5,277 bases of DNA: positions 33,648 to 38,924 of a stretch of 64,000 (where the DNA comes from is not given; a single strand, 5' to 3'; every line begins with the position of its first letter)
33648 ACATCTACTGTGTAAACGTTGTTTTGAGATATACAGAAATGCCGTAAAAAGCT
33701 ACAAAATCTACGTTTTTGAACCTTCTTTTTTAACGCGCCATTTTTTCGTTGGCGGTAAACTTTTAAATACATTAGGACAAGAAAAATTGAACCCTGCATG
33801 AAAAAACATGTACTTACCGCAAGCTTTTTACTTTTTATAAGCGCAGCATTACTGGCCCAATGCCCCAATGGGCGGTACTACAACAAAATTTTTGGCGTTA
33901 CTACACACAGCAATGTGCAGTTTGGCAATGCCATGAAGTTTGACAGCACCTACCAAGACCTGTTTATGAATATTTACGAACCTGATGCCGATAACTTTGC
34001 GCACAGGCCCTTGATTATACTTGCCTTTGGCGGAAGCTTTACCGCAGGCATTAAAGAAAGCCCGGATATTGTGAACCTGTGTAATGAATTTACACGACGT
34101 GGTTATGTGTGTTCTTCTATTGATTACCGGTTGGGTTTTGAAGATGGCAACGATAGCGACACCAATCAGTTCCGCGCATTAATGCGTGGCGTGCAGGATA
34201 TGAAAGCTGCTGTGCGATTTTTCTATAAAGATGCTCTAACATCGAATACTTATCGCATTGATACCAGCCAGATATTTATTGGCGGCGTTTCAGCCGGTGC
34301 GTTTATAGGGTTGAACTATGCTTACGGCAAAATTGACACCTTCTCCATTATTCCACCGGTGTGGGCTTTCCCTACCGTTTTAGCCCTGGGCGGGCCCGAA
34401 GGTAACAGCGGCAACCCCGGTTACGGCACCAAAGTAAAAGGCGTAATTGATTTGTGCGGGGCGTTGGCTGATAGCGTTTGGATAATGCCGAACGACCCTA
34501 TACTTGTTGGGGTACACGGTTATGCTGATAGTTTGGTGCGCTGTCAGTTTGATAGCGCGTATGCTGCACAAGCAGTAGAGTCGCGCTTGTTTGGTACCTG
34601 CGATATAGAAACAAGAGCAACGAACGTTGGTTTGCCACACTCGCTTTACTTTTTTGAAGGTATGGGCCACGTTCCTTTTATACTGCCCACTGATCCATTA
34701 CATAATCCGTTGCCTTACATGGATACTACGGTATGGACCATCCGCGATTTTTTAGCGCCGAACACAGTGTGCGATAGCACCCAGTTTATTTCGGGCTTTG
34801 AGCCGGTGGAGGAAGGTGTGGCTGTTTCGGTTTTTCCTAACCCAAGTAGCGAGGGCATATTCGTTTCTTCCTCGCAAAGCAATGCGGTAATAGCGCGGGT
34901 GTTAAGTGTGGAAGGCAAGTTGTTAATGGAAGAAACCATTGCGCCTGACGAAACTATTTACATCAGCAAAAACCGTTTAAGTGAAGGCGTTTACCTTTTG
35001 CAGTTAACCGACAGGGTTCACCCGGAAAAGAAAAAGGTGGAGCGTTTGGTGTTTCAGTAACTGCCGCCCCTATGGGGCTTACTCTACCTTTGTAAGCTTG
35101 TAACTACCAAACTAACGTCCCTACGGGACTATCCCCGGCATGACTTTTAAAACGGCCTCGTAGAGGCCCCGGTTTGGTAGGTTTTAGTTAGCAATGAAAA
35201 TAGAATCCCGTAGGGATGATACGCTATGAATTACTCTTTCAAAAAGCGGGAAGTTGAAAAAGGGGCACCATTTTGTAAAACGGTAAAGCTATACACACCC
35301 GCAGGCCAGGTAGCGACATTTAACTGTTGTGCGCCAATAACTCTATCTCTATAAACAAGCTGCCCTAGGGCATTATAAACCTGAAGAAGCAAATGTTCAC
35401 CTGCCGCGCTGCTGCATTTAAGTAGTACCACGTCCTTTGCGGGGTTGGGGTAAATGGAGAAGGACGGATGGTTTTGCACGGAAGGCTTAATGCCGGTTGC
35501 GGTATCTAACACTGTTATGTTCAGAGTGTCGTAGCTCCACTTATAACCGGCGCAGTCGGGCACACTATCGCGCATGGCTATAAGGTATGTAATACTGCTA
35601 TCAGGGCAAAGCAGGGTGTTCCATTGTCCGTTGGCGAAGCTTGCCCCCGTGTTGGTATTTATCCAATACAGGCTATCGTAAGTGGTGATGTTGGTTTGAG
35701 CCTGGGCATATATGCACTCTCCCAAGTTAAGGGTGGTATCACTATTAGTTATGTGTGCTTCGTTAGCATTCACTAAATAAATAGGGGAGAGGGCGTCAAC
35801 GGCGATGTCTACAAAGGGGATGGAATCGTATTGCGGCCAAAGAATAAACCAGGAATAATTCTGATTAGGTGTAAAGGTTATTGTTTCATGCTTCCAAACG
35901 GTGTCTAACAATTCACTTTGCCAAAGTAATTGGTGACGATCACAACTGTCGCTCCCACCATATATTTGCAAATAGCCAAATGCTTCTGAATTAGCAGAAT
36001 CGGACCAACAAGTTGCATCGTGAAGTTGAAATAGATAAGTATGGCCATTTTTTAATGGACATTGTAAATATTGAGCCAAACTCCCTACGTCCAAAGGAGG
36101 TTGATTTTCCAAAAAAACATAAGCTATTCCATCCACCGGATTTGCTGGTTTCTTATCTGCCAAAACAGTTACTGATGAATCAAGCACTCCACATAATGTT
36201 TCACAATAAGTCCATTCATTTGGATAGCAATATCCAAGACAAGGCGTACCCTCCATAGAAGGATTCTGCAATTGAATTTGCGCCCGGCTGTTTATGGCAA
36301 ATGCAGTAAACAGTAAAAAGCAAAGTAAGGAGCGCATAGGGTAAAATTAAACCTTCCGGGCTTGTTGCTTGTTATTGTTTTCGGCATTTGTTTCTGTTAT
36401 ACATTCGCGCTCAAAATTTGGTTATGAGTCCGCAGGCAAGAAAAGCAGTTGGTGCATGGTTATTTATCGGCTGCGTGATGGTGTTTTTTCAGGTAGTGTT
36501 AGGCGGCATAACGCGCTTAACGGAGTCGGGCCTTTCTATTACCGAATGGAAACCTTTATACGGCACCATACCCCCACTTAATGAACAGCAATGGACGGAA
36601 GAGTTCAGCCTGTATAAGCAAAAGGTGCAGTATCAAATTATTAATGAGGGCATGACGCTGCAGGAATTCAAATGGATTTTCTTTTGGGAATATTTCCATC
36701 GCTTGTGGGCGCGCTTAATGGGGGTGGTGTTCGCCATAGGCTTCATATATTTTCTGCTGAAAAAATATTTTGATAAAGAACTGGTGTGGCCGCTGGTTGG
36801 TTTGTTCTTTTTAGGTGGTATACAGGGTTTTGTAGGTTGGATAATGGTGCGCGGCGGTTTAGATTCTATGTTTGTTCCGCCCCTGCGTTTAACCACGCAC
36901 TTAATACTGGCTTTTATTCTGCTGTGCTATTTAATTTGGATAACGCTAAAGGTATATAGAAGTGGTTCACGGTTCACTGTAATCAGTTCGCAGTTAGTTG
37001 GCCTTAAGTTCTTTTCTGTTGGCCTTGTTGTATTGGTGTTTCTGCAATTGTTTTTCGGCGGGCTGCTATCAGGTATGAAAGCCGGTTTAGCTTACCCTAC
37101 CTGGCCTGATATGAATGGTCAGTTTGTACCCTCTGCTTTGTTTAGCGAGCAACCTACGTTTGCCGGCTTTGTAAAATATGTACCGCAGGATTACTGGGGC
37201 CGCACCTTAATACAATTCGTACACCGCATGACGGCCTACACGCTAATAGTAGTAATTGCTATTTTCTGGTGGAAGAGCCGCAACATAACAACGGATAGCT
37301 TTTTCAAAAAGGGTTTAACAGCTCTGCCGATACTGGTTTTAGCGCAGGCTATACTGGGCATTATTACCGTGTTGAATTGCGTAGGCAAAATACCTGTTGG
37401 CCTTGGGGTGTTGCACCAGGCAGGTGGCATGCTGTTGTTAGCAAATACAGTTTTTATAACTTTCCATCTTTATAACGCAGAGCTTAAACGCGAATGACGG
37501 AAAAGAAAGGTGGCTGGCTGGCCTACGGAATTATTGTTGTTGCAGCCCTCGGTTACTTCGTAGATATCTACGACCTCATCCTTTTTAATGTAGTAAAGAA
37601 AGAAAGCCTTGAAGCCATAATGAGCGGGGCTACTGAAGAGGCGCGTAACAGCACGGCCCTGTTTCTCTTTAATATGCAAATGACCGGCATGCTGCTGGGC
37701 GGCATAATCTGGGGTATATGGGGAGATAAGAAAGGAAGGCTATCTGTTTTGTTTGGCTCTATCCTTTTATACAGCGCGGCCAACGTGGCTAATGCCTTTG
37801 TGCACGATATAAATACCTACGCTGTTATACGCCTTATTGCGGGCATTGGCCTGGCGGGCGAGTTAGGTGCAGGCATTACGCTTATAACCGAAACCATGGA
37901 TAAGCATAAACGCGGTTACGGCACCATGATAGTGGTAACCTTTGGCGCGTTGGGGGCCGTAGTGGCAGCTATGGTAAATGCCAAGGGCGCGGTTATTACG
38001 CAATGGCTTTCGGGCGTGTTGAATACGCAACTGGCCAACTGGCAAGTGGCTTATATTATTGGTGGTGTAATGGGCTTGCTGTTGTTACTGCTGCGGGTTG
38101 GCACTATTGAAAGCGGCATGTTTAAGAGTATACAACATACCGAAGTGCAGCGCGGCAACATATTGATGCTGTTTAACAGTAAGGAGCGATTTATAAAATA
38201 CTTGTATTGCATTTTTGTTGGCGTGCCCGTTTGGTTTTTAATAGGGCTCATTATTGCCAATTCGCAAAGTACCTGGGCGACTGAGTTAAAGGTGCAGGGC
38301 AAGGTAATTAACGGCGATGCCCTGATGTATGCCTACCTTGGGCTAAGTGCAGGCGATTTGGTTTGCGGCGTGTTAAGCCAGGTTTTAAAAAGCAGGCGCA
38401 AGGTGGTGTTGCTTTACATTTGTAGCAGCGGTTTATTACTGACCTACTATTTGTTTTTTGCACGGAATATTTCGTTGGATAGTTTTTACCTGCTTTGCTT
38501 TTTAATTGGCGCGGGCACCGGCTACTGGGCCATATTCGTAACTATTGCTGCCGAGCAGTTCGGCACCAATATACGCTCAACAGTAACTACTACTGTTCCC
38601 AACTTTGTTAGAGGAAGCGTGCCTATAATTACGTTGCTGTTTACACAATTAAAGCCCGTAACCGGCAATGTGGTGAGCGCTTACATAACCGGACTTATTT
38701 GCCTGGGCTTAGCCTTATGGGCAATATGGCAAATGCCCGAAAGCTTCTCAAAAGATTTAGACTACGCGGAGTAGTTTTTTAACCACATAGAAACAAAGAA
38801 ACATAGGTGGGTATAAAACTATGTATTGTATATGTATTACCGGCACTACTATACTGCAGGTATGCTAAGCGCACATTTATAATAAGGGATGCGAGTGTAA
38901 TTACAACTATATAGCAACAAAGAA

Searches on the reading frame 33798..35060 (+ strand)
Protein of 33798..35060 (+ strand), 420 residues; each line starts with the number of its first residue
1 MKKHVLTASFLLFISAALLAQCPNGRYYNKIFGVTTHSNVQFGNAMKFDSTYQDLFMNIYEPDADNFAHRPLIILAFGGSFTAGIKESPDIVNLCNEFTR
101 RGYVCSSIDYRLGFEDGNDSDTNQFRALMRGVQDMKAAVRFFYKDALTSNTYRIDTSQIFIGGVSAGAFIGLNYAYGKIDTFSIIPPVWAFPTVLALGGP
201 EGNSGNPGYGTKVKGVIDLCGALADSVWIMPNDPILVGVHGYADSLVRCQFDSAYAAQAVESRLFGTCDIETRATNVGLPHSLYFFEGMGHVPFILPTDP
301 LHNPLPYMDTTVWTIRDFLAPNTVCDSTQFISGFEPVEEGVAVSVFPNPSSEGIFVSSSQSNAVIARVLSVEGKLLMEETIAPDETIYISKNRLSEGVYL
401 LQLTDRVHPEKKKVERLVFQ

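Call 10: search_protein_families(library=pfam, proteins=[window:33798-35060:+], max_evalue=0.01)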
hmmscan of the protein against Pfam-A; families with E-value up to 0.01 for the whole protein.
window:33798-35060:+ (420 aa): 3 families
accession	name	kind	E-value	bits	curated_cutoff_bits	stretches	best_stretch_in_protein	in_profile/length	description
PF20434.5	BD-FAE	-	4.9e-16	59.3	26.8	1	57-176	1-108/215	BD-FAE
PF18962.6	Por_Secre_tail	-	2.9e-07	31.1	27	1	345-412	1-71/75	Secretion system C-terminal sorting domain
PF07859.19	Abhydrolase_3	-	9.9e-05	22.6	25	1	77-175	5-89/210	alpha/beta hydrolase fold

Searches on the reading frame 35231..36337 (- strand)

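Call 10: search_protein_families(library=pfam, proteins=[window:35231-36337:-], max_evalue=0.01)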
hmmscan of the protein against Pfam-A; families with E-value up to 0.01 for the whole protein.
window:35231-36337:- (368 aa): 1 family
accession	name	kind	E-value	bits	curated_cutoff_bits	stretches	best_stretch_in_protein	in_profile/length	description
PF18962.6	Por_Secre_tail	-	3.7e-09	37.2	27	1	295-356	1-65/75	Secretion system C-terminal sorting domain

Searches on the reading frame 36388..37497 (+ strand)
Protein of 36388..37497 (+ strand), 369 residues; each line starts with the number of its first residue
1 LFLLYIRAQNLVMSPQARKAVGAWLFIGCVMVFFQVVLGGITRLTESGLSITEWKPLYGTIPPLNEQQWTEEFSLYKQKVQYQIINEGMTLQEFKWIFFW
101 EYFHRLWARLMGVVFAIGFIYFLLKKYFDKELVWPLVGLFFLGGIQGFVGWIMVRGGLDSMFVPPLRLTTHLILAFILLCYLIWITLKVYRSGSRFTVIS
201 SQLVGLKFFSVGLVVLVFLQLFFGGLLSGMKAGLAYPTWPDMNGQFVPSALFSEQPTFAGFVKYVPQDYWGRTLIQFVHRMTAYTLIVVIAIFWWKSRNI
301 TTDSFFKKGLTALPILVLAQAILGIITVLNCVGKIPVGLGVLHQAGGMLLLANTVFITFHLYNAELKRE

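Call 10: search_protein_families(library=pfam, proteins=[window:36388-37497:+], max_evalue=0.01)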
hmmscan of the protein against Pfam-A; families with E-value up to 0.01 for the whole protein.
window:36388-37497:+ (369 aa): 1 family
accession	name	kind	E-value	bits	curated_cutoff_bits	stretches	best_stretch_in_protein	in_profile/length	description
PF02628.20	COX15-CtaA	-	2.3e-93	313.2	29.9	1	23-354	2-321/322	Cytochrome oxidase assembly protein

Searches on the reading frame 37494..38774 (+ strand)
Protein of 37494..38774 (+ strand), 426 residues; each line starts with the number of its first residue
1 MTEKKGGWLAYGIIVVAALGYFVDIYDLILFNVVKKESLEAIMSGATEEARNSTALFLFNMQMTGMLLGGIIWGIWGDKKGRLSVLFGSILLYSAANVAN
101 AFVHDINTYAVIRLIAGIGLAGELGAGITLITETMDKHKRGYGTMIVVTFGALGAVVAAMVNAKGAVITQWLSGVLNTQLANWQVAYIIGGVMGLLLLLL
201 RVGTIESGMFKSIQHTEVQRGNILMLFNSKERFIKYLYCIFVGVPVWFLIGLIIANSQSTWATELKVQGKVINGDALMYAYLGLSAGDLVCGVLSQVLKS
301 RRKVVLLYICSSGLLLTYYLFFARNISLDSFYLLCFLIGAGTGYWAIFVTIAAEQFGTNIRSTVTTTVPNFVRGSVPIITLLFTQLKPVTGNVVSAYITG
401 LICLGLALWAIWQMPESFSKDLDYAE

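Call 10: search_protein_families(library=pfam, proteins=[window:37494-38774:+], max_evalue=0.01)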
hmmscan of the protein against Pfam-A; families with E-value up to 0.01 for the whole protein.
window:37494-38774:+ (426 aa): 2 families
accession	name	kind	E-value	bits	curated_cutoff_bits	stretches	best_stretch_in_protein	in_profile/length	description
PF07690.21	MFS_1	-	1.4e-21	77.2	33.4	1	19-367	3-334/347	Major Facilitator Superfamily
PF00083.30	Sugar_tr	-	1.3e-12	47.8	22.3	1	14-210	2-197/452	Sugar (and other) transporter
